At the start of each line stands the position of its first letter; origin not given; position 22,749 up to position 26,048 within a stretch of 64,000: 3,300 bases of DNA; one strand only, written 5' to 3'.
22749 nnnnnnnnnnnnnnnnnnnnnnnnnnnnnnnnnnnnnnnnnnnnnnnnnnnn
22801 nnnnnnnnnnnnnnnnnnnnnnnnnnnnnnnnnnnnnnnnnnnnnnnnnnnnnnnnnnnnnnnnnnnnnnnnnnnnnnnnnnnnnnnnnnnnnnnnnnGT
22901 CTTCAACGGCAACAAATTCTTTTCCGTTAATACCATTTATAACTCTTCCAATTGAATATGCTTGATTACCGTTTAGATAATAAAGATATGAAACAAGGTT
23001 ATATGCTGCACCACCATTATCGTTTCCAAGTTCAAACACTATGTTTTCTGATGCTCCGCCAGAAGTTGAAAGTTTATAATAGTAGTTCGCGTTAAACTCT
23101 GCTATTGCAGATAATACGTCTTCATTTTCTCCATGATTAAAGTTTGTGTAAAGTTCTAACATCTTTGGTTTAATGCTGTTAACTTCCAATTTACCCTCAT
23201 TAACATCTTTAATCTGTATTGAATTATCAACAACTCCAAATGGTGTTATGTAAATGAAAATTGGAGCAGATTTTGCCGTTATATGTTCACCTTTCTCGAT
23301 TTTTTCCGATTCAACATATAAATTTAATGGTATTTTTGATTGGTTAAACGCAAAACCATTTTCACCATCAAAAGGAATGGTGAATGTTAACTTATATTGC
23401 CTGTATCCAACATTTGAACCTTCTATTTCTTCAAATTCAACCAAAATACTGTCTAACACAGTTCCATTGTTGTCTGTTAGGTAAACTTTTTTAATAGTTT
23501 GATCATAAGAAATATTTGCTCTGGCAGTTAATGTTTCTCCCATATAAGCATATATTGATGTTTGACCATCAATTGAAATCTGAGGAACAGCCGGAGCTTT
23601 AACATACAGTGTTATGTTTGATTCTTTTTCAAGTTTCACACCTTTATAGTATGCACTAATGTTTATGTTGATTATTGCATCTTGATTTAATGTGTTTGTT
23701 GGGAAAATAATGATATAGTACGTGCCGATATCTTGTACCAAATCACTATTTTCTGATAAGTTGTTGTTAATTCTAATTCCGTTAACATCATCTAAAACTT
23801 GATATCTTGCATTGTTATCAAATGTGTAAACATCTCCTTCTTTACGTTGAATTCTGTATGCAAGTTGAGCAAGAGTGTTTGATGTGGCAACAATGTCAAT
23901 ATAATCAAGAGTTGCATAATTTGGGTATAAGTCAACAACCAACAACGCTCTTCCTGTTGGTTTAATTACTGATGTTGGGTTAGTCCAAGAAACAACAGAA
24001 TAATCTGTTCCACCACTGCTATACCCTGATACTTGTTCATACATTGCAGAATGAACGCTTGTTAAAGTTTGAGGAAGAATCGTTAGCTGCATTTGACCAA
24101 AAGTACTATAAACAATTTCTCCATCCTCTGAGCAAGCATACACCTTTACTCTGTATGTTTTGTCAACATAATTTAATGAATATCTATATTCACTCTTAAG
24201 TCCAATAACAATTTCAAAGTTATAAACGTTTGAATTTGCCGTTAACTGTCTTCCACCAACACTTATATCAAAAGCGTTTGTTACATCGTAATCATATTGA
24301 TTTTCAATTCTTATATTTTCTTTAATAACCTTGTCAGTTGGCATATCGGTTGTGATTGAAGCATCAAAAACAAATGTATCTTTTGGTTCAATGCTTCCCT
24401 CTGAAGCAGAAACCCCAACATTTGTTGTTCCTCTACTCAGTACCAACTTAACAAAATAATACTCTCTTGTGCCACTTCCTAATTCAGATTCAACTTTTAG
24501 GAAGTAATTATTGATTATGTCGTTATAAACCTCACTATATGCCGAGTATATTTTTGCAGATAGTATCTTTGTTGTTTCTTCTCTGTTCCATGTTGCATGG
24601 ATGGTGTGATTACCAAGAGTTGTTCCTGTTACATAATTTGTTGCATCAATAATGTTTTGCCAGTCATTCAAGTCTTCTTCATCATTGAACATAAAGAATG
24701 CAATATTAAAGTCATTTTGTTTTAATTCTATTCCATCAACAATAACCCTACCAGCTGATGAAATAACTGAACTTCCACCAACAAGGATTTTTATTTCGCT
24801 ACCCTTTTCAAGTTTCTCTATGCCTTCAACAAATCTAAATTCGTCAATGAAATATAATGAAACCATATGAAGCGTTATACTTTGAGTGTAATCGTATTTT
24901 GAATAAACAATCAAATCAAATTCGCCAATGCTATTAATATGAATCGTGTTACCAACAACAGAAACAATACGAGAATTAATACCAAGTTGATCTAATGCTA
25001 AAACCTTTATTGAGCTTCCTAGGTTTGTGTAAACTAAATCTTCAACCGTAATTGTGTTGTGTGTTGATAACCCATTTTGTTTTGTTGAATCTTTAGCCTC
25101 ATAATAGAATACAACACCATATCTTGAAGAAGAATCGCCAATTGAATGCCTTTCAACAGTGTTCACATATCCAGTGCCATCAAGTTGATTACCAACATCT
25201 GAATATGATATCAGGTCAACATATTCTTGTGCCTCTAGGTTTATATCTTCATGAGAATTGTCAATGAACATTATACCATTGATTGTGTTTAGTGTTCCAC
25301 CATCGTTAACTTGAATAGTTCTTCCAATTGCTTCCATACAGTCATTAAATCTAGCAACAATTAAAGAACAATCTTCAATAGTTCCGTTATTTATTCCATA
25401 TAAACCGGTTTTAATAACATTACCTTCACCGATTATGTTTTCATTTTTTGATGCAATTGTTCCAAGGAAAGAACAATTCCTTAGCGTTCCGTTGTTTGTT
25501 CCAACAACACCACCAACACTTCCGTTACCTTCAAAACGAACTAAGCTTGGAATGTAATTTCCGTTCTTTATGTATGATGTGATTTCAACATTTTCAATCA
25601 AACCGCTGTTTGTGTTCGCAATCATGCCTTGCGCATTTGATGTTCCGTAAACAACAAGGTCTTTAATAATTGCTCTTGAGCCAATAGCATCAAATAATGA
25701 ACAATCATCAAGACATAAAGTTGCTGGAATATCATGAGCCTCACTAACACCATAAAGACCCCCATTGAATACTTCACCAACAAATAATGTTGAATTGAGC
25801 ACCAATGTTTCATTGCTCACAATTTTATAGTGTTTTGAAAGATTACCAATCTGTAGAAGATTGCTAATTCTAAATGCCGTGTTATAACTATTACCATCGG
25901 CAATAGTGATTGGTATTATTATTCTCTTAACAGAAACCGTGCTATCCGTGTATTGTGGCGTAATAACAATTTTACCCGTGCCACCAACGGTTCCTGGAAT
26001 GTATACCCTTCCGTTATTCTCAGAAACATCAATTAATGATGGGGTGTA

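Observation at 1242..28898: Tandem giant lipoprotein genes (3,234 aa and 5,956 aa) form a 27.6-kb surface-protein locus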

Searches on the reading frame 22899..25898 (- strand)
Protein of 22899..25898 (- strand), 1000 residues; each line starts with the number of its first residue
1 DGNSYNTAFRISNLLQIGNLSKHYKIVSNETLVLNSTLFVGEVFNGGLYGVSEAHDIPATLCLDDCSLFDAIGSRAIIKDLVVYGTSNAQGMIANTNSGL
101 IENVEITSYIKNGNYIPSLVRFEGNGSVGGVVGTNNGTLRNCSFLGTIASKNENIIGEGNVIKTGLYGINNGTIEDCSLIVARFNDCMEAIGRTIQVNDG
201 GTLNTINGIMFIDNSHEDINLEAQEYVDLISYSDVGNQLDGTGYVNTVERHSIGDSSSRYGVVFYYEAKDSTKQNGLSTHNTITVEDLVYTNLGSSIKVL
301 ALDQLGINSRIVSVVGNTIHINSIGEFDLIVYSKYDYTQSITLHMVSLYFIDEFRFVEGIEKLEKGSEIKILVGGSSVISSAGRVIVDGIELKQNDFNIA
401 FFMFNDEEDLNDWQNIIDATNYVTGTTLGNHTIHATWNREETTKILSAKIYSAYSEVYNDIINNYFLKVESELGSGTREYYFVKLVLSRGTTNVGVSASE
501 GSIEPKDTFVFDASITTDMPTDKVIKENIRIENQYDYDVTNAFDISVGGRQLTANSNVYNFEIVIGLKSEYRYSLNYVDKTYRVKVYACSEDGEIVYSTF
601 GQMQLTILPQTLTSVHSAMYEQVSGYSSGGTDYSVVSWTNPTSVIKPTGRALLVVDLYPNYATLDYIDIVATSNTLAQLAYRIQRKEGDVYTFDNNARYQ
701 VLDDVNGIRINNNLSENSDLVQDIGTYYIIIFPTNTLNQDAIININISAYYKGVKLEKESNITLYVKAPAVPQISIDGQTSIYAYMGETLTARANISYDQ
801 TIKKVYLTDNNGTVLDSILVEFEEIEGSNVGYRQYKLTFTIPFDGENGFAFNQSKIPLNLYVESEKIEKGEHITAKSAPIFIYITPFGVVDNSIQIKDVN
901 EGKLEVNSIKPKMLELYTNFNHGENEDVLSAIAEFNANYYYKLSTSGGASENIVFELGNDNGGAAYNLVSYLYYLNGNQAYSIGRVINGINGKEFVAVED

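Call 23: search_protein_families(library=pfam, proteins=[window:22899-25898:-], max_evalue=5)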
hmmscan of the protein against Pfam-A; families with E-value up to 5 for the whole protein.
window:22899-25898:- (1000 aa): 2 families
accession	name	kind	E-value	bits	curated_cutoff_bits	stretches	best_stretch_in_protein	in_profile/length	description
PF07581.17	Glug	-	0.0049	17.6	20.5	1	124-148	1-27/28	The GLUG motif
PF22644.2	BsNagA_N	-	0.22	11.7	27.4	1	153-176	7-30/50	BsNagA composite domain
